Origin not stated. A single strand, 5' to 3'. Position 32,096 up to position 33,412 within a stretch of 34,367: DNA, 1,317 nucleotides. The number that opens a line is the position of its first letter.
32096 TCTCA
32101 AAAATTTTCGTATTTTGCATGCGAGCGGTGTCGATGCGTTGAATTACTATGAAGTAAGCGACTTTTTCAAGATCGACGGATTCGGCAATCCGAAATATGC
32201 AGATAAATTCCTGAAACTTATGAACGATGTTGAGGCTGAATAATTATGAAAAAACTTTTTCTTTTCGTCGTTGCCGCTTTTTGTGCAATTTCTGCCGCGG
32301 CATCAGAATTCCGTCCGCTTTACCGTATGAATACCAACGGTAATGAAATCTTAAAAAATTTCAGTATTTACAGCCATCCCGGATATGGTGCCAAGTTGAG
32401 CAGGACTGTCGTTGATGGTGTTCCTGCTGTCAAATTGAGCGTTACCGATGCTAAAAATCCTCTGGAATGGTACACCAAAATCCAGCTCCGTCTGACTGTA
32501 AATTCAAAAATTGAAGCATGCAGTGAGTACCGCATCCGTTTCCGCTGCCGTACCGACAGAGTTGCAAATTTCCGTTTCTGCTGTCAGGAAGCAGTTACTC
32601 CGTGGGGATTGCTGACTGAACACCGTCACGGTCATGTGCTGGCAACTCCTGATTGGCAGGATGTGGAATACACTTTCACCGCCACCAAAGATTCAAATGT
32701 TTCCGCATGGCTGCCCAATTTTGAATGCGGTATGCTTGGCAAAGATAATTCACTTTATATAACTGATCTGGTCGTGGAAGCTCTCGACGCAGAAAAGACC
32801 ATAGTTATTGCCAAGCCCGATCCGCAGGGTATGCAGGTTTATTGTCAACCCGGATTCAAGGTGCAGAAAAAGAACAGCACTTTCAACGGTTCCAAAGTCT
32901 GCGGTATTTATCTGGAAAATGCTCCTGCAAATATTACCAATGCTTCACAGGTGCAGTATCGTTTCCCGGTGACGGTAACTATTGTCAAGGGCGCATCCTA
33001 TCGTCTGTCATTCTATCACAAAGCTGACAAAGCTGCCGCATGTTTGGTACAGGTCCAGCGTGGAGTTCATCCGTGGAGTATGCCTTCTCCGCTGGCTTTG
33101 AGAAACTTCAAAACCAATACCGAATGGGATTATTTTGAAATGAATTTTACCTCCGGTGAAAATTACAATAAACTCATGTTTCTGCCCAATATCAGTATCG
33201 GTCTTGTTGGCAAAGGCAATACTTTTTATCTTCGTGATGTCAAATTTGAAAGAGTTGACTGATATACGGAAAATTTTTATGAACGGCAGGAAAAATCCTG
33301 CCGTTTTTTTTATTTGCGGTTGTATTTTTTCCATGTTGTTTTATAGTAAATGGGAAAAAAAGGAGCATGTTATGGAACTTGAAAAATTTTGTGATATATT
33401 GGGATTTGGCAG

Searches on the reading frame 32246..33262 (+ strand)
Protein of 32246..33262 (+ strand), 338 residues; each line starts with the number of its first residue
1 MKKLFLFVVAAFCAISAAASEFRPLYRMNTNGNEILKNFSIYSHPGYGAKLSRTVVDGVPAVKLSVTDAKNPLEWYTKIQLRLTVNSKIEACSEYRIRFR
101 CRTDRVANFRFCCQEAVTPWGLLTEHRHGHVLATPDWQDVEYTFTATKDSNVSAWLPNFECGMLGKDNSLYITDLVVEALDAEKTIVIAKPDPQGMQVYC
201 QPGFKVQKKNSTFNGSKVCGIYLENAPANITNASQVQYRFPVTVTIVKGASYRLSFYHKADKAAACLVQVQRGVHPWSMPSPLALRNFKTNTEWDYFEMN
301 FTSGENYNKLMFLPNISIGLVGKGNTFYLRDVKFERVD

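Call 8: search_protein_families(library=pfam, proteins=[window:32246-33262:+])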
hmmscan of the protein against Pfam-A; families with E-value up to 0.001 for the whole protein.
window:32246-33262:+ (338 aa): 1 family
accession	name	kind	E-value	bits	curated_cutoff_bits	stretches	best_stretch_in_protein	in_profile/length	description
PF02018.23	CBM_4_9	-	1.3e-08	35.8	25.9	0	240-310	53-125/136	Carbohydrate binding domain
